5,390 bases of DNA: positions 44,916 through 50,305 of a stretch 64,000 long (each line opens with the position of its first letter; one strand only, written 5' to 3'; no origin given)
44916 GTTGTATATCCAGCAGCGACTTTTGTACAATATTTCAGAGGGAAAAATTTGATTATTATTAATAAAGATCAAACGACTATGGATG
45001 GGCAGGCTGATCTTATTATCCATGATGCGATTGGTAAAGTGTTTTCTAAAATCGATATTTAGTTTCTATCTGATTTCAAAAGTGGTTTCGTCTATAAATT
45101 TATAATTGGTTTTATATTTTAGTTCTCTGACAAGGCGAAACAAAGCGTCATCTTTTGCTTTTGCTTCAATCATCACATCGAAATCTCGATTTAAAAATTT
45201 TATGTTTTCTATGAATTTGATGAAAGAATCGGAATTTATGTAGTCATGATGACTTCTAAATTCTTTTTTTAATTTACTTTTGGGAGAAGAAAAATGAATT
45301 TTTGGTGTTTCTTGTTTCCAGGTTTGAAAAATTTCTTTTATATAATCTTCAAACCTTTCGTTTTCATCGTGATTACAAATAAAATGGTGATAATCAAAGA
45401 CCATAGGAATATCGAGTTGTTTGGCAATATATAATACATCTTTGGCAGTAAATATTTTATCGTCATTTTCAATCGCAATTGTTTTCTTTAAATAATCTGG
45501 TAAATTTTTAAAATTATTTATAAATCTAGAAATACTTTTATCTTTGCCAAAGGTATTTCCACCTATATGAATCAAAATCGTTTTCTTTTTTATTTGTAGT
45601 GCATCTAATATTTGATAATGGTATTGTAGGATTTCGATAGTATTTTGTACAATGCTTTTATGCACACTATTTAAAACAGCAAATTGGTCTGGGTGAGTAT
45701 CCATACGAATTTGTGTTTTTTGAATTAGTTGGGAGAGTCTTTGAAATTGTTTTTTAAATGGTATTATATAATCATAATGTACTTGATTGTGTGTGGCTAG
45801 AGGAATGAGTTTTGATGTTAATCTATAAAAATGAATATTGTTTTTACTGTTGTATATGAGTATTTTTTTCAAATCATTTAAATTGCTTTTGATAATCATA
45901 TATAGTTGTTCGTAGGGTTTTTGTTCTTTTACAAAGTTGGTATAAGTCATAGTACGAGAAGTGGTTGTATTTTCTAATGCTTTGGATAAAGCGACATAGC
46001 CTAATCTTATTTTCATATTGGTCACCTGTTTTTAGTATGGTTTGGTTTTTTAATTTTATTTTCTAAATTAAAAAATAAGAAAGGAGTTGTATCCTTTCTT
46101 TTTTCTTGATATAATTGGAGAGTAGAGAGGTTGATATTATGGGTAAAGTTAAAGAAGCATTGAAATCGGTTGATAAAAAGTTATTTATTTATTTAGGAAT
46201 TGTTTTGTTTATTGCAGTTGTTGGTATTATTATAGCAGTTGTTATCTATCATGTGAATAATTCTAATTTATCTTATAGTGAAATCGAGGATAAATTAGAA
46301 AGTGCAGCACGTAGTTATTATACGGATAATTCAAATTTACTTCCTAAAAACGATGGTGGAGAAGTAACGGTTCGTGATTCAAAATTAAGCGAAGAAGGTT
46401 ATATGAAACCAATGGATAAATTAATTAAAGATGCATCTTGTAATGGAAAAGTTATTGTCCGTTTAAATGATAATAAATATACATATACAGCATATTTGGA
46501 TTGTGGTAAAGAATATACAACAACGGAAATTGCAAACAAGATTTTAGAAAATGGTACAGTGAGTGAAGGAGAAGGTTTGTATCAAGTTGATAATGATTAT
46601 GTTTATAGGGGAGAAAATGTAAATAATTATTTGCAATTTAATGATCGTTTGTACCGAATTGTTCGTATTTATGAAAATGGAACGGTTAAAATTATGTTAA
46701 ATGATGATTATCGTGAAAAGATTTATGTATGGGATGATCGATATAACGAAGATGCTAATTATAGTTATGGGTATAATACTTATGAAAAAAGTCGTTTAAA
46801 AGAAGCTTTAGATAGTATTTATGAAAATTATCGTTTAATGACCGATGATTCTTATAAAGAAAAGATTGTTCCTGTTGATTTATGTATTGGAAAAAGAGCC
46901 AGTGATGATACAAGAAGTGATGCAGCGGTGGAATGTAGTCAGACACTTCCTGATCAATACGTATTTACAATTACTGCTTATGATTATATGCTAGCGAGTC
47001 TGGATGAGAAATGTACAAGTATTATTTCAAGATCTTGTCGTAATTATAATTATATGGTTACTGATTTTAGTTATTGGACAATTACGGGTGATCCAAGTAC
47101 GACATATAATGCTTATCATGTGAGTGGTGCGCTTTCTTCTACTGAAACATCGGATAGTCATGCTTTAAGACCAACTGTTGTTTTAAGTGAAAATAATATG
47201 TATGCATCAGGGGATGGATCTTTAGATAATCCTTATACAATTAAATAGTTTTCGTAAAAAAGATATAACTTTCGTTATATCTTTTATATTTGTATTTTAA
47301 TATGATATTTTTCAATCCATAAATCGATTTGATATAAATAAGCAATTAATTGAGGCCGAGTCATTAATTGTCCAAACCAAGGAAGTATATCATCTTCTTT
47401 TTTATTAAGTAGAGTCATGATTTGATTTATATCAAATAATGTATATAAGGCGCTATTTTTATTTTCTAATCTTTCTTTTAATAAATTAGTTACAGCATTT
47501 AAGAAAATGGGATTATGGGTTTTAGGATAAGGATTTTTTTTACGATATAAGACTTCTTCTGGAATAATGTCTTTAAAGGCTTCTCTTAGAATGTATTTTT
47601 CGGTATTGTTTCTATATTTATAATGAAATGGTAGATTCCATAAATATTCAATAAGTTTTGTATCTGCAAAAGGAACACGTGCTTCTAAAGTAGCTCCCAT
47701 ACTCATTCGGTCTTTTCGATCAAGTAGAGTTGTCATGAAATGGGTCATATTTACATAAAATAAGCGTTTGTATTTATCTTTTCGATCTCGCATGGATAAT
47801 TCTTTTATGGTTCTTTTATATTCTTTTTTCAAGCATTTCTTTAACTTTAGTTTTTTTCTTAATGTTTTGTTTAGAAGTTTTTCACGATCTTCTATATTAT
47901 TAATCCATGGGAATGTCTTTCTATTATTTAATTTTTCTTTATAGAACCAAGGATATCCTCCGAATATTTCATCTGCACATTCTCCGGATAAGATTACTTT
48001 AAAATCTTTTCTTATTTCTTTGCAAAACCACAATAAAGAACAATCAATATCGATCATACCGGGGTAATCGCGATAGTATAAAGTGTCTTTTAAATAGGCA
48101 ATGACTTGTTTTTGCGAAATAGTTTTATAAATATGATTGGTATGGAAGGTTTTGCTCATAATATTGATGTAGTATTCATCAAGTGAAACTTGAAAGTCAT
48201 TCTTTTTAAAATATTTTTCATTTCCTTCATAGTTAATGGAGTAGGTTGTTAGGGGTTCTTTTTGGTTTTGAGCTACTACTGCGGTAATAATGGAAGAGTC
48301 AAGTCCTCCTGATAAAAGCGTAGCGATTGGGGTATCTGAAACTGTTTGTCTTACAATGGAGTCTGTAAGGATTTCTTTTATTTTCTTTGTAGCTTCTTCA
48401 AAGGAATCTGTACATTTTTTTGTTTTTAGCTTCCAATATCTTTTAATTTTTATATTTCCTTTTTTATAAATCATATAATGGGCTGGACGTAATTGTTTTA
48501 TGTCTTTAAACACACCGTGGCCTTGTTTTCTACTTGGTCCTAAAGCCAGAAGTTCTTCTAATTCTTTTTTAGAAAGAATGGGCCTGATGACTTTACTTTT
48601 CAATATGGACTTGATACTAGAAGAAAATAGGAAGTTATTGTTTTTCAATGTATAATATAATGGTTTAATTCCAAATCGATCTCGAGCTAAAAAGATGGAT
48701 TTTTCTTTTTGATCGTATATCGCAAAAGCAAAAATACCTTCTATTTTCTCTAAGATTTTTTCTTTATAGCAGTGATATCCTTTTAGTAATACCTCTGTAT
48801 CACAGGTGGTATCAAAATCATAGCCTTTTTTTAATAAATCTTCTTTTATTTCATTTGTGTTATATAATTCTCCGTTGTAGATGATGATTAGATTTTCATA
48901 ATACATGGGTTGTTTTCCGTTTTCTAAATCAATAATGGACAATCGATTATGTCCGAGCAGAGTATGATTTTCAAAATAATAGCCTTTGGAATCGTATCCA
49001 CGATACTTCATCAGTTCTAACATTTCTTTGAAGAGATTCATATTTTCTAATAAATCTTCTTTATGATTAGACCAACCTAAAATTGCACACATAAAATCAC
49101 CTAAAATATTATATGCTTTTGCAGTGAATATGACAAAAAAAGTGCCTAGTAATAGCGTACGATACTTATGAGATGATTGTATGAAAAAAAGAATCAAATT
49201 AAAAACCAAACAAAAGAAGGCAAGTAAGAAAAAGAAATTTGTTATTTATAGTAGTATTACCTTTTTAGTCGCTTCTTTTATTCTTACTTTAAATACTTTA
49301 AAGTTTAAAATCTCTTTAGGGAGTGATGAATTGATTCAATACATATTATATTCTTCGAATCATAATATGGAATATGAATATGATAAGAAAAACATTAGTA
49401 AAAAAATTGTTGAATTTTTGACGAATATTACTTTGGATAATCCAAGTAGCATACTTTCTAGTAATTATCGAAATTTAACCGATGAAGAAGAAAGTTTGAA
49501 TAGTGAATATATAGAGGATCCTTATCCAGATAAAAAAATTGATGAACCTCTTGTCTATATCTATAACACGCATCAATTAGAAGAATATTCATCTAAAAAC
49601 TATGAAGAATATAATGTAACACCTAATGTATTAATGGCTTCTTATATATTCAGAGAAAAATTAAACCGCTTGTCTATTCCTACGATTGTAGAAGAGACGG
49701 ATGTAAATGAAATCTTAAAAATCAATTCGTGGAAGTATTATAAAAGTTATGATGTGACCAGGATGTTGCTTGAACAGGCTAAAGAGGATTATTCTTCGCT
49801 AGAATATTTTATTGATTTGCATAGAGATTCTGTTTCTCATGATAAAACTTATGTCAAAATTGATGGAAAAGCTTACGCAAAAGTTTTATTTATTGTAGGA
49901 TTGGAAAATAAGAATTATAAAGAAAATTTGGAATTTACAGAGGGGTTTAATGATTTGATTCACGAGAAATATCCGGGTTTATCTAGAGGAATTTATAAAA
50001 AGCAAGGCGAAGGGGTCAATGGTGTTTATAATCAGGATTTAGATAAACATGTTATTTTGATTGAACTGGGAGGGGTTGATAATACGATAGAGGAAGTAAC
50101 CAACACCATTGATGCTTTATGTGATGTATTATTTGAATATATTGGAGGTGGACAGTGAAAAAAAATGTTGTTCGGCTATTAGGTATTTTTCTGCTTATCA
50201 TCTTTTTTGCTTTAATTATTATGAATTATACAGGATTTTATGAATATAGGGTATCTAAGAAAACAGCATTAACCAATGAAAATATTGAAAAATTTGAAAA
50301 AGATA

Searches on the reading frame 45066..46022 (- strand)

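Call 82: search_protein_families(library=pfam, proteins=[window:45066-46022:-], max_evalue=0.00001)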
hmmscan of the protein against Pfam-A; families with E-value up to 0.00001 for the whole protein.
window:45066-46022:- (318 aa): 1 family
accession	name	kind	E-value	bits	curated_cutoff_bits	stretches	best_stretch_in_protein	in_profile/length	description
PF03851.20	UvdE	-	2.4e-79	266.9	24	1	7-272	1-273/275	UV-endonuclease UvdE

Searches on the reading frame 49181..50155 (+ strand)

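Call 82: search_protein_families(library=pfam, proteins=[window:49181-50155:+], max_evalue=0.00001)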
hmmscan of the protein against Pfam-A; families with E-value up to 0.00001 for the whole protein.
window:49181-50155:+ (325 aa): 1 family
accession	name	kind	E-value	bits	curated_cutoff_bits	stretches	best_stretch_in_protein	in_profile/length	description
PF07454.18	SpoIIP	-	1e-54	186.3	24.4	1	102-317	74-268/269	Stage II sporulation protein P (SpoIIP)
